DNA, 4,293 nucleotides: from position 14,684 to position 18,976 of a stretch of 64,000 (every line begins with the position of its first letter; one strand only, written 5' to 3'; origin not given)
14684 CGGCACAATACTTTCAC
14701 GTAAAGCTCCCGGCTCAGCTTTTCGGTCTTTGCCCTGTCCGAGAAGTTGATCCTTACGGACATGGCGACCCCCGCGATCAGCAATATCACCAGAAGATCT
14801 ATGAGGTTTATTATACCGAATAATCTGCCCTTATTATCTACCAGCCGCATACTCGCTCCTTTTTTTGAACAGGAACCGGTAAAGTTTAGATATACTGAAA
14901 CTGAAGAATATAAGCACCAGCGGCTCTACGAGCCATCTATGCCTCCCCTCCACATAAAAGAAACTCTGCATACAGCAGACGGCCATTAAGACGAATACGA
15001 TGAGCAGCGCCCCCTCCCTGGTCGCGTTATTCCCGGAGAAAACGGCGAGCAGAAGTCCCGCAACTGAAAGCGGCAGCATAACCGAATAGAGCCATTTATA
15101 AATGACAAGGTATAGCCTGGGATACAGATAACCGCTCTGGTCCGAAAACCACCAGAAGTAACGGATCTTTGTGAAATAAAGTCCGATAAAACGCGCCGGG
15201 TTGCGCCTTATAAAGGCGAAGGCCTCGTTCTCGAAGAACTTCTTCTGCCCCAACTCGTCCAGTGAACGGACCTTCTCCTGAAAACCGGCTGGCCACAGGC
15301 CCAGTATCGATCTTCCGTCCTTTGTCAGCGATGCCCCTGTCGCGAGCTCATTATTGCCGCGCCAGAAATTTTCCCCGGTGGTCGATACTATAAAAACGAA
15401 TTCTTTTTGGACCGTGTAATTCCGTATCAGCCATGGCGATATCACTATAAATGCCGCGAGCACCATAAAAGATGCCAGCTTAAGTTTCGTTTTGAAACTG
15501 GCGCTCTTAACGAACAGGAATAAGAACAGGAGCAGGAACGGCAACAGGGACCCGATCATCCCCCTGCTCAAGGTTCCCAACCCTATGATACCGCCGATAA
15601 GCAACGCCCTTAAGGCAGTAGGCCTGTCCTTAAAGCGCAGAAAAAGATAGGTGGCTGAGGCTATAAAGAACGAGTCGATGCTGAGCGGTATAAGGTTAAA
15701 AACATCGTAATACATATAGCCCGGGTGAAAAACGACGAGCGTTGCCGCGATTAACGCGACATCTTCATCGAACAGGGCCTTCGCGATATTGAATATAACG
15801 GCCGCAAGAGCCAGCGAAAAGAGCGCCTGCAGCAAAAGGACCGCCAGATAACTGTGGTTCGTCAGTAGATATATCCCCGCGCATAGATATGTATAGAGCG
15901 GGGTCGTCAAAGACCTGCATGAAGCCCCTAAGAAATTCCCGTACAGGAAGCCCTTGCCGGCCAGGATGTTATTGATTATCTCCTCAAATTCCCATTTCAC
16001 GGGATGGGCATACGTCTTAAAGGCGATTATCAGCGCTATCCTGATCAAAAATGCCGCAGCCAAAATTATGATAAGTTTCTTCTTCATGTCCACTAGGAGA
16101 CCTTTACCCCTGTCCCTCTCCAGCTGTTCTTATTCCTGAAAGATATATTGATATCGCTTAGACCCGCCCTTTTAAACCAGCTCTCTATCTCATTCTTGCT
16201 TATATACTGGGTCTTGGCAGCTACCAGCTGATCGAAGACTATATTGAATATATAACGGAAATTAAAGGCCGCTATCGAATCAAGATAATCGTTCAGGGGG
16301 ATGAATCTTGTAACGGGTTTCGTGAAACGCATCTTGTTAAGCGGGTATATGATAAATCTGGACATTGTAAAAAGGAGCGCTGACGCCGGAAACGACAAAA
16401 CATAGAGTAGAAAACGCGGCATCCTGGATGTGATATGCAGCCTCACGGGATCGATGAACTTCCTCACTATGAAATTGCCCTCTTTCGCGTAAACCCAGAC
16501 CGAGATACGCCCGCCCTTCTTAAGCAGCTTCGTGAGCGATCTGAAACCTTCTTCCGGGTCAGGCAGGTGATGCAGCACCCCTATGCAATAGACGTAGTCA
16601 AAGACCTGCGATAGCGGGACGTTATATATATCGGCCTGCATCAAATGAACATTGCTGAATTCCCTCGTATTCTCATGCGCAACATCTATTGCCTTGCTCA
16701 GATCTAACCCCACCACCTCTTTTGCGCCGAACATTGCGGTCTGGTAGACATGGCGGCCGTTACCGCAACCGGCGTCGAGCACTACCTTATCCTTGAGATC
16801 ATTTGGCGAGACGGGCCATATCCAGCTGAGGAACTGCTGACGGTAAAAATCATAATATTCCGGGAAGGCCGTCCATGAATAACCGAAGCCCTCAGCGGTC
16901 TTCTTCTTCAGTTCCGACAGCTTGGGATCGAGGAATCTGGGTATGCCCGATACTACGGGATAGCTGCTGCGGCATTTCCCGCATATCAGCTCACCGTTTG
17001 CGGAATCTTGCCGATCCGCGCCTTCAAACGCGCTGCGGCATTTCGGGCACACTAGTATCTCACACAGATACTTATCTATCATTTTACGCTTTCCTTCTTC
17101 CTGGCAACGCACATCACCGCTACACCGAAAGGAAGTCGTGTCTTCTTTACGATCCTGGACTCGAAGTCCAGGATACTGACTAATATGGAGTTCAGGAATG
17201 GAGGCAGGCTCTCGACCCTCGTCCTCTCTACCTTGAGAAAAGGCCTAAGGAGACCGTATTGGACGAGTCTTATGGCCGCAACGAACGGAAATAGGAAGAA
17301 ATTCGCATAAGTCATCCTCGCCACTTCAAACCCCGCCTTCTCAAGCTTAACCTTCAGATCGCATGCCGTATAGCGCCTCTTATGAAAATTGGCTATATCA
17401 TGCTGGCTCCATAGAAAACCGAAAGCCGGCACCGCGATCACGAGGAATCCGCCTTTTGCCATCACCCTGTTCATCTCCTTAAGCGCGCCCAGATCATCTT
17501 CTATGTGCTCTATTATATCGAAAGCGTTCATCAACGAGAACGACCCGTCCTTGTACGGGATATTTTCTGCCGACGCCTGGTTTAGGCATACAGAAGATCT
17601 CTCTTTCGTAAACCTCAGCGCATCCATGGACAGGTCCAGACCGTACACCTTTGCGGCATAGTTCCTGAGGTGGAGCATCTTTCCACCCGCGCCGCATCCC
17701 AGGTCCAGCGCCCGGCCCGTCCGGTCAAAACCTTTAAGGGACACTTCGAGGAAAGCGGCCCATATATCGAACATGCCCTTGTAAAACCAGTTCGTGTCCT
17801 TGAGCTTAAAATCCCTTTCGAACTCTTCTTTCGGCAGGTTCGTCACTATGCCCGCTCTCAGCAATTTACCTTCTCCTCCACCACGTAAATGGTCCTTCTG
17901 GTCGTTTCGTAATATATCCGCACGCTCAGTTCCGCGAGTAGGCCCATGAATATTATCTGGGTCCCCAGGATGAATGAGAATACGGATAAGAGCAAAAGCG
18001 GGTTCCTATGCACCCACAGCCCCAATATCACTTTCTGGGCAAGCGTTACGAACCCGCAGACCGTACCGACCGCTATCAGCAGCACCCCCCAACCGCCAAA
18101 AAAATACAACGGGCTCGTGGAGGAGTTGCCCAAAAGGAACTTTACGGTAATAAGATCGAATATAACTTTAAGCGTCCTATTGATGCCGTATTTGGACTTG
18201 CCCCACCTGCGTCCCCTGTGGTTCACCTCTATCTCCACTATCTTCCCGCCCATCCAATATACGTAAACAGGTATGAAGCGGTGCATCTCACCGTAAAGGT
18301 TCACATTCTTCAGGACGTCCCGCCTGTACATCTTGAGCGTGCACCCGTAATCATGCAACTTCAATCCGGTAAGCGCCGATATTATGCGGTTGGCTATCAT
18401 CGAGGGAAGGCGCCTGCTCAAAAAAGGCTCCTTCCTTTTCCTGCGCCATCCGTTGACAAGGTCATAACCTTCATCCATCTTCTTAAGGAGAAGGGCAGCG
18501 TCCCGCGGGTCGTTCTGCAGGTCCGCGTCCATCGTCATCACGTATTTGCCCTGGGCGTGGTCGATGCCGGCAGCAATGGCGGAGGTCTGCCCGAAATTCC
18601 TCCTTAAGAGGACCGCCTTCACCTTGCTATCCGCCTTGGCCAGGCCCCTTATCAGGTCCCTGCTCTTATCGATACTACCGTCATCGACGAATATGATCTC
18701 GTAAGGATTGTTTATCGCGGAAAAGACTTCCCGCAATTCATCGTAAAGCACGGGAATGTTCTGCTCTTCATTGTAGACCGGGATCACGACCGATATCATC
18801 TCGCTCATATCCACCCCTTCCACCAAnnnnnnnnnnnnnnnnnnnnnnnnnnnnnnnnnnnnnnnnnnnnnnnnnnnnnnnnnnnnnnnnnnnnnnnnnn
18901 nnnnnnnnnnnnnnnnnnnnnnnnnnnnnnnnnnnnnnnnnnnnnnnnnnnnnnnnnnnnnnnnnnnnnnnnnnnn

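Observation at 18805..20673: GT4 glycosyltransferase fused to a DUF218 (YdcF/ElyC/SanA) envelope-biogenesis domain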

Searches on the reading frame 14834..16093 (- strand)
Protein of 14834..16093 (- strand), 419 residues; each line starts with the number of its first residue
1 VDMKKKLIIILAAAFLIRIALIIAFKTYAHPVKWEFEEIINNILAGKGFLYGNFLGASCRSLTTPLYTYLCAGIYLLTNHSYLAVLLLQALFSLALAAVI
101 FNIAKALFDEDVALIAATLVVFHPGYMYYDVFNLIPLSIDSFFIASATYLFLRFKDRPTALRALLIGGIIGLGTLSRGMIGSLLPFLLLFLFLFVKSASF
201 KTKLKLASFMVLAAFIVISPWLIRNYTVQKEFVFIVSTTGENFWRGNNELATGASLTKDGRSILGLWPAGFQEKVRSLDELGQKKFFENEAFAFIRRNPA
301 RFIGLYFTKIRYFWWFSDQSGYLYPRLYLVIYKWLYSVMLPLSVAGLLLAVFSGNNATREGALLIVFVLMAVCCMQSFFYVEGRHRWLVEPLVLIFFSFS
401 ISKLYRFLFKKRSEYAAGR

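Call 7: search_protein_families(library=pfam, proteins=[window:14834-16093:-], max_evalue=0.001)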
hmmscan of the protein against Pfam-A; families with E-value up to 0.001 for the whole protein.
window:14834-16093:- (419 aa): 1 family
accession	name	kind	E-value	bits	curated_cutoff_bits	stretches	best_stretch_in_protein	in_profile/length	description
PF13231.12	PMT_2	-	1.2e-14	55.3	26.1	1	64-223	3-159/160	Dolichyl-phosphate-mannose-protein mannosyltransferase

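Call 70: search_protein_families(library=ncbifam, proteins=[window:14834-16093:-], max_evalue=1e-10)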
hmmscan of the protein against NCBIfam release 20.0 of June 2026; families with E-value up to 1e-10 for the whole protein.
window:14834-16093:- (419 aa): 0 families

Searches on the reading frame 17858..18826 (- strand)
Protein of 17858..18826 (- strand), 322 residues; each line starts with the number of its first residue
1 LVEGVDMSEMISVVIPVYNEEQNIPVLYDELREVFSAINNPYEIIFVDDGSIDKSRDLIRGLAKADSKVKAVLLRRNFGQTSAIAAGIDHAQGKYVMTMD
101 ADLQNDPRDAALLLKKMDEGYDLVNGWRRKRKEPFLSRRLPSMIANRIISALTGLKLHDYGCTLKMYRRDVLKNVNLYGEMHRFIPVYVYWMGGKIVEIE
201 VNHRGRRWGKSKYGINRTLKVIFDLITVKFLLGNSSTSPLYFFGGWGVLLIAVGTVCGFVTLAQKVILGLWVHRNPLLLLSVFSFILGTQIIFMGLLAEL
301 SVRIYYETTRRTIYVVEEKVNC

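Call 7: search_protein_families(library=pfam, proteins=[window:17858-18826:-], max_evalue=0.001)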
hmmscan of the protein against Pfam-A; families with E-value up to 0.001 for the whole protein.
window:17858-18826:- (322 aa): 2 families
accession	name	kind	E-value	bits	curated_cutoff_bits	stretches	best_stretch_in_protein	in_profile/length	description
PF00535.33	Glycos_transf_2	-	2.1e-36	125.8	23.3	1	12-174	1-166/168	Glycosyl transferase family 2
PF10111.15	Glyco_tranf_2_2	-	1.8e-07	31.4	27.3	1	12-103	1-92/276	Glycosyltransferase like family 2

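Call 70: search_protein_families(library=ncbifam, proteins=[window:17858-18826:-], max_evalue=1e-10)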
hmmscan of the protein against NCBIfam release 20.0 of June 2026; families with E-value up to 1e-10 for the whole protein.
window:17858-18826:- (322 aa): 10 families
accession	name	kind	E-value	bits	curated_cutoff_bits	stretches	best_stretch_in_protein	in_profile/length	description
NF007986.1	PRK10714.1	equivalog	1.1e-66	225.1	529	1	9-320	6-312/316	undecaprenyl-phosphate 4-deoxy-4-formamido-L-arabinose transferase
NF047588.1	GlcsyltransPgfSStrep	equivalog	1e-45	156.3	500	1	11-318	3-304/308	glycosyltransferase PgfS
TIGR04182.1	glyco_TIGR04182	equivalog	8.4e-19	68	325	1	11-311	2-292/293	S-layer glycoprotein N-glycosyltransferase AglJ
TIGR03937.1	PgaC_IcaA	equivalog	2.9e-18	66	422.3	1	7-120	43-153/407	poly-beta-1,6-N-acetyl-D-glucosamine synthase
NF007482.0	PRK10073.1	equivalog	2.7e-14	52.9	423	1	8-108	5-101/334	glycosyltransferase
NF047683.1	TeichurnBiosyTuaG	equivalog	4e-14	52.9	400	1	7-105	4-99/252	teichuronic acid biosynthesis protein TuaG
NF050050.1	ProtGlycPglI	equivalog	7.5e-12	45.2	500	1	10-138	3-129/306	GalNAc(5)-diNAcBac-PP-undecaprenol beta-1,3-glucosyltransferase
NF058614.1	PPMAGASynPpgS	equivalog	1e-11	44.7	370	1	13-177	4-167/226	polyprenyl-phospho-N-acetylgalactosaminyl synthase PpgS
TIGR04283.1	glyco_like_mftF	equivalog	2e-11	43.9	182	1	11-117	1-97/221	TIGR04283 family arsenosugar biosynthesis glycosyltransferase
NF041875.1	EPS_EpsD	equivalog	4e-11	42.9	370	1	11-107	1-94/325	exopolysaccharide biosynthesis glycosyltransferase EpsD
